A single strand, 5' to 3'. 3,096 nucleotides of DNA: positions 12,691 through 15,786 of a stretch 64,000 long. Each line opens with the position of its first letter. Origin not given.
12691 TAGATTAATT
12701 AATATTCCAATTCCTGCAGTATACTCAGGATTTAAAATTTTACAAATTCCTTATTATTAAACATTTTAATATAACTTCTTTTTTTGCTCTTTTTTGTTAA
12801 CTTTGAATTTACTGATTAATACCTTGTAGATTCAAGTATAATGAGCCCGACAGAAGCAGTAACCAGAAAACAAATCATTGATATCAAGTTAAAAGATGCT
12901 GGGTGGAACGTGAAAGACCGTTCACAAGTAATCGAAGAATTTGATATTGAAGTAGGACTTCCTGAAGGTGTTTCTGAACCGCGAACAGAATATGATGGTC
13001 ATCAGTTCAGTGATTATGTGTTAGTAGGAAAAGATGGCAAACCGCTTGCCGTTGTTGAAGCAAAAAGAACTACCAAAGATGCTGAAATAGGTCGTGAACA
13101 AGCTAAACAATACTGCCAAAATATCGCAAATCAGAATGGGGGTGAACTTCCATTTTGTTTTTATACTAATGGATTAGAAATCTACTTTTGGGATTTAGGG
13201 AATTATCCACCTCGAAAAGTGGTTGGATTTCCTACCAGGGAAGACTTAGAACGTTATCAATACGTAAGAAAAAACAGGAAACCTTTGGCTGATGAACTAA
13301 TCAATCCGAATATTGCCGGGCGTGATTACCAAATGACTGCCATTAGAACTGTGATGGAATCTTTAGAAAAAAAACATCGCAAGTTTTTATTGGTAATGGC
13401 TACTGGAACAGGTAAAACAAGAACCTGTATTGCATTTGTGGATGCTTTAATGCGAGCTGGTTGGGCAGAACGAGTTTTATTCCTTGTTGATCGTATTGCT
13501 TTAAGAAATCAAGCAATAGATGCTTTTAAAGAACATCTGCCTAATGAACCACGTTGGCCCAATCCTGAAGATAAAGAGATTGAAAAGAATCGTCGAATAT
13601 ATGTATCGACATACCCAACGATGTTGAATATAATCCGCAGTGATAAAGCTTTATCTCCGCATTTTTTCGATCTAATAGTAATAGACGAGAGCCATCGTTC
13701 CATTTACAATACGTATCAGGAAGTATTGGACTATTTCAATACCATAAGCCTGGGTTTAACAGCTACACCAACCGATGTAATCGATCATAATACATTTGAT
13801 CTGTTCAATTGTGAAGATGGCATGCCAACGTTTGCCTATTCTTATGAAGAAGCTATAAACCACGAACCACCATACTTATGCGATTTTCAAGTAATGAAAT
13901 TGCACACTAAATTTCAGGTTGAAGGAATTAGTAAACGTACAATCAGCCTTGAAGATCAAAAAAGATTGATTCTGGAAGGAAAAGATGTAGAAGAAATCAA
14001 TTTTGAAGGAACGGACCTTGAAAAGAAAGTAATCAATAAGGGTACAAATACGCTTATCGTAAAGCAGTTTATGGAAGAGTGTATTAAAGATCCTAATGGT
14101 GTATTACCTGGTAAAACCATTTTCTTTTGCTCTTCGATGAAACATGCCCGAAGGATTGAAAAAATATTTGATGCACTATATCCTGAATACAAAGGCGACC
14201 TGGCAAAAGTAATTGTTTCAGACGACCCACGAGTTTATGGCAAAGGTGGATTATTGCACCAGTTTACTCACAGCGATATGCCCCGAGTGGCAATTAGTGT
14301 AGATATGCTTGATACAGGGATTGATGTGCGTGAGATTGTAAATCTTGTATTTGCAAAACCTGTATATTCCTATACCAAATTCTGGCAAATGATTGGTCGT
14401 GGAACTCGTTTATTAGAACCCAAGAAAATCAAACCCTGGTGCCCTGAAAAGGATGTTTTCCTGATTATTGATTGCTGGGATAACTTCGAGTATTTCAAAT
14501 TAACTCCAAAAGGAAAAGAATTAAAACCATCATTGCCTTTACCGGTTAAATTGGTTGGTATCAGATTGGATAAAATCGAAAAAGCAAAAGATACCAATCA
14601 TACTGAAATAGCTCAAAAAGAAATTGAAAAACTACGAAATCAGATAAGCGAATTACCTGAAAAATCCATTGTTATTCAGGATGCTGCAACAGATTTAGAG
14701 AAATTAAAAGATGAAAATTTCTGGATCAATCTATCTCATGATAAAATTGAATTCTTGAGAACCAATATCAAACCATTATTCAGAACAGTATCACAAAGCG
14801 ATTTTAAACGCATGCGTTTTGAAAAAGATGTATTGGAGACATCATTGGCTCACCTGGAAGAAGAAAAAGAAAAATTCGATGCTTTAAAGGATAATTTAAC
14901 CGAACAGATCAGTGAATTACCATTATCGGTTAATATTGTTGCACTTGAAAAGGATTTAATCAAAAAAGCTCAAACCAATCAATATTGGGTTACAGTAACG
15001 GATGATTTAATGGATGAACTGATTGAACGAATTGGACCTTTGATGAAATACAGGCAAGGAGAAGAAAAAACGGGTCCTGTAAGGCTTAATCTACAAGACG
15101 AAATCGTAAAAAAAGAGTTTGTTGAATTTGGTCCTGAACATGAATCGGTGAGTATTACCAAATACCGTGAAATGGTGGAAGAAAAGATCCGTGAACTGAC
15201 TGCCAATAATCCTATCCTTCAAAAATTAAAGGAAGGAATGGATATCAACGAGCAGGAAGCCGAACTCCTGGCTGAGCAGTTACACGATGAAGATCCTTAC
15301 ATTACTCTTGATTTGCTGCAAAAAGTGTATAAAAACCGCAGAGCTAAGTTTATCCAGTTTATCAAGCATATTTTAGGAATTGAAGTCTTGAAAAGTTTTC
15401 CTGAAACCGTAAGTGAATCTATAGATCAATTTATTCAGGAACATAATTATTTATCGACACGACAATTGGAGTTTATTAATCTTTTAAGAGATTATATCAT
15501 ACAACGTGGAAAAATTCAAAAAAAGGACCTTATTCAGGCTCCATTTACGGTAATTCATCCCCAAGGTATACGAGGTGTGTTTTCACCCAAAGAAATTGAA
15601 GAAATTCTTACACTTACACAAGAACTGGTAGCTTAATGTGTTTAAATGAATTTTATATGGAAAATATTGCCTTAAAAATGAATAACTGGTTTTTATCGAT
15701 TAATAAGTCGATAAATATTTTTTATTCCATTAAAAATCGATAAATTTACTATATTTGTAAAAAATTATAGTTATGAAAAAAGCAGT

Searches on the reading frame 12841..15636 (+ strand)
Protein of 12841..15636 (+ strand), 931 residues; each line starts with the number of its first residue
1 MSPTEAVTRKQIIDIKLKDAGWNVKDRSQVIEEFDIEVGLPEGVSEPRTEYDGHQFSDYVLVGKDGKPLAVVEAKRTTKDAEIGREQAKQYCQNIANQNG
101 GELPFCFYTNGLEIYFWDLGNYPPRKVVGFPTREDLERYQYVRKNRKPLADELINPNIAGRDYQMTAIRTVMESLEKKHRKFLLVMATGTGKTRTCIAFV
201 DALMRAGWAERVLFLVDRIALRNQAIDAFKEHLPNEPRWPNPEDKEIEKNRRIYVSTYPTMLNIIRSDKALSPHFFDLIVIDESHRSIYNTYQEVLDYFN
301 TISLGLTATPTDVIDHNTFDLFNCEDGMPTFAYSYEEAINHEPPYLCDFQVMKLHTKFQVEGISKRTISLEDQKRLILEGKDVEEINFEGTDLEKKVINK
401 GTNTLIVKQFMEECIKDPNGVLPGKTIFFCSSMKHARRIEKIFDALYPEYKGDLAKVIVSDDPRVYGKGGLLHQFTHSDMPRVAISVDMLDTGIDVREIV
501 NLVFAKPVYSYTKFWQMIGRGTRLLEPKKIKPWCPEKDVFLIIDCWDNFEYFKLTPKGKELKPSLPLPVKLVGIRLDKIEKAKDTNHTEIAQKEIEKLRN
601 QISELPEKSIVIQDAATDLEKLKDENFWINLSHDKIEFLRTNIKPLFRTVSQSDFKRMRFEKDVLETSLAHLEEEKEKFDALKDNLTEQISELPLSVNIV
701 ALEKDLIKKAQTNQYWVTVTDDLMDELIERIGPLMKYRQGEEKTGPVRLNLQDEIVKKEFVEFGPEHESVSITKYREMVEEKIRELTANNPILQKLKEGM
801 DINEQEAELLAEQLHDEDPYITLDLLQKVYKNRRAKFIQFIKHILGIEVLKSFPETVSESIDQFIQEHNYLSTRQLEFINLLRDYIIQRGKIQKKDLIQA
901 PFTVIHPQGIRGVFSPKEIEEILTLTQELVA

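Call 3: search_protein_families(library=pfam, proteins=[window:12841-15636:+], max_evalue=0.01)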
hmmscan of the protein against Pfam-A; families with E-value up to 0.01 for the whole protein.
window:12841-15636:+ (931 aa): 8 families
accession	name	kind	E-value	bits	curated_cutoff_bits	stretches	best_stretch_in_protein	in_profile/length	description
PF04851.21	ResIII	-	4.4e-42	144.2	22.5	1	158-311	2-163/164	Type III restriction enzyme, res subunit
PF08463.15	EcoEI_R_C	-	2.9e-27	96.2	24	1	774-927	2-159/163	EcoEI R protein C-terminal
PF18766.7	SWI2_SNF2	-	3e-15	56.9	26.7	1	163-339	1-180/221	SWI2/SNF2 ATPase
PF00270.35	DEAD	-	6e-11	42.8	26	1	162-313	2-163/167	DEAD/DEAH box helicase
PF04313.20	HSDR_N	-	7.2e-09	36.2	25.1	1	56-122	127-195/198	Type I restriction enzyme R protein N terminus (HSDR_N)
PF00271.37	Helicase_C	-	4.1e-05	24.2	23.5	1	423-523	15-108/110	Helicase conserved C-terminal domain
PF00176.29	SNF2-rel_dom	-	0.002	17.7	24.9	0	163-313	1-166/290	SNF2-related domain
PF13588.12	HSDR_N_2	-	0.0022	18.5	25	1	54-119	36-96/110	Type I restriction enzyme R protein N terminus (HSDR_N)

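Call 4: search_protein_families(library=padloc, proteins=[window:12841-15636:+], max_evalue=0.01)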
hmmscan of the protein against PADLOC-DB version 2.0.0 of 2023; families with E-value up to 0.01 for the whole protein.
window:12841-15636:+ (931 aa): 13 families
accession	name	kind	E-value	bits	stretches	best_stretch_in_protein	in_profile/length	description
PDLC03047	REase_I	-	5.3e-162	539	1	4-918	198-1090/1107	Type I restriction enzyme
PDLC03049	REase_I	-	1.9e-52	176.3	1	9-552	15-545/807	Type I restriction enzyme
PDLC03042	REase_I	-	3.1e-38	128.8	2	147-549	432-848/1170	Type I restriction enzyme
PDLC03658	mREase_IV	-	1.4e-19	67.4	2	137-353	199-409/953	Type IV methyl-directed restriction enzyme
PDLC02707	PbeA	-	2.6e-18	64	1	142-523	235-616/672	PbeA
PDLC03659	mREase_IV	-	4.7e-17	59.1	1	176-528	237-557/945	Type IV methyl-directed restriction enzyme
PDLC02704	PbeA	-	2.2e-11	41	2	149-208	251-299/682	PbeA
PDLC02706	PbeA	-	1.2e-09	35.3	1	160-520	270-655/722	PbeA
PDLC03597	REase_MTase_IIG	-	1.4e-09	34.1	1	160-229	168-237/1646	Type IIG restriction enzyme-methyltransferase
PDLC02703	PbeA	-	2.5e-08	31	1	168-523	248-598/626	PbeA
PDLC02705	PbeA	-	6.7e-06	22.5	1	277-521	376-617/691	PbeA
PDLC03045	REase_I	-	0.00012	18.2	1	160-232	258-337/995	Type I restriction enzyme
PDLC01730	typeIV_DinG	-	0.0071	12.7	0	155-231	116-190/802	Csf4_1_IVA1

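Call 5: search_protein_families(library=ncbifam, proteins=[window:12841-15636:+], max_evalue=0.01)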
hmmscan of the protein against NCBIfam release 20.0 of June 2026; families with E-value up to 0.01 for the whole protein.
window:12841-15636:+ (931 aa): 13 families
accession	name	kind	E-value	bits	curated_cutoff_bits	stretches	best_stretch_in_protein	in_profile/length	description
NF046051.1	restrict_EcoAI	equivalog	4.9e-83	279.9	550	1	4-700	2-678/768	EcoAI/FtnUII family type I restriction enzme subunit R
NF008521.0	PRK11448.1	equivalog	2.1e-81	274.4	729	1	4-620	232-887/1123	type I restriction-modification system endonuclease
NF053632.1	heli_RadD_YejH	equivalog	1.3e-13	50.1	720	1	161-529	4-347/573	DNA repair helicase RadD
TIGR00348.1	hsdR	subfamily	2.1e-12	46.4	284.55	1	174-450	262-547/674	HsdR family type I site-specific deoxyribonuclease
TIGR04095.1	dnd_restrict_1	equivalog_domain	2e-09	36.9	600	1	155-525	4-381/451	DNA phosphorothioation system restriction enzyme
NF004070.0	PRK05580.2-2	equivalog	8.5e-06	24.2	921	1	159-292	196-330/729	primosomal protein N'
NF004067.0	PRK05580.1-4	equivalog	1.3e-05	23.8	763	1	150-290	195-333/737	primosomal protein N'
NF004071.0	PRK05580.2-3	equivalog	2.4e-05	22.5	1105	1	163-296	205-339/735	primosomal protein N'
TIGR00595.1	priA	equivalog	0.00015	20.5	230.35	1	184-294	2-112/509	replication restart helicase PriA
NF004065.0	PRK05580.1-1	equivalog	0.00018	19.9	858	1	164-290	202-327/731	primosomal protein N'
NF003673.1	PRK05298.1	equivalog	0.00071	18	743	1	163-235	13-80/653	excinuclease ABC subunit UvrB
NF045503.1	repair_heli_XPB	equivalog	0.0014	17.2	610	1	128-309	152-334/548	DNA repair helicase XPB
TIGR03117.2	cas_csf4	equivalog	0.0017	16.6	400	1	149-232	118-199/800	type IV CRISPR-associated DEAD/DEAH-box helicase Csf4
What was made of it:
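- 12841..15636 (+): hsdR, Type I restriction subunit (931 aa; EcoEI/EcoAI-like). NCBIfam EcoAI/FtnUII similarity is below its cut-off (calls 3-5).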
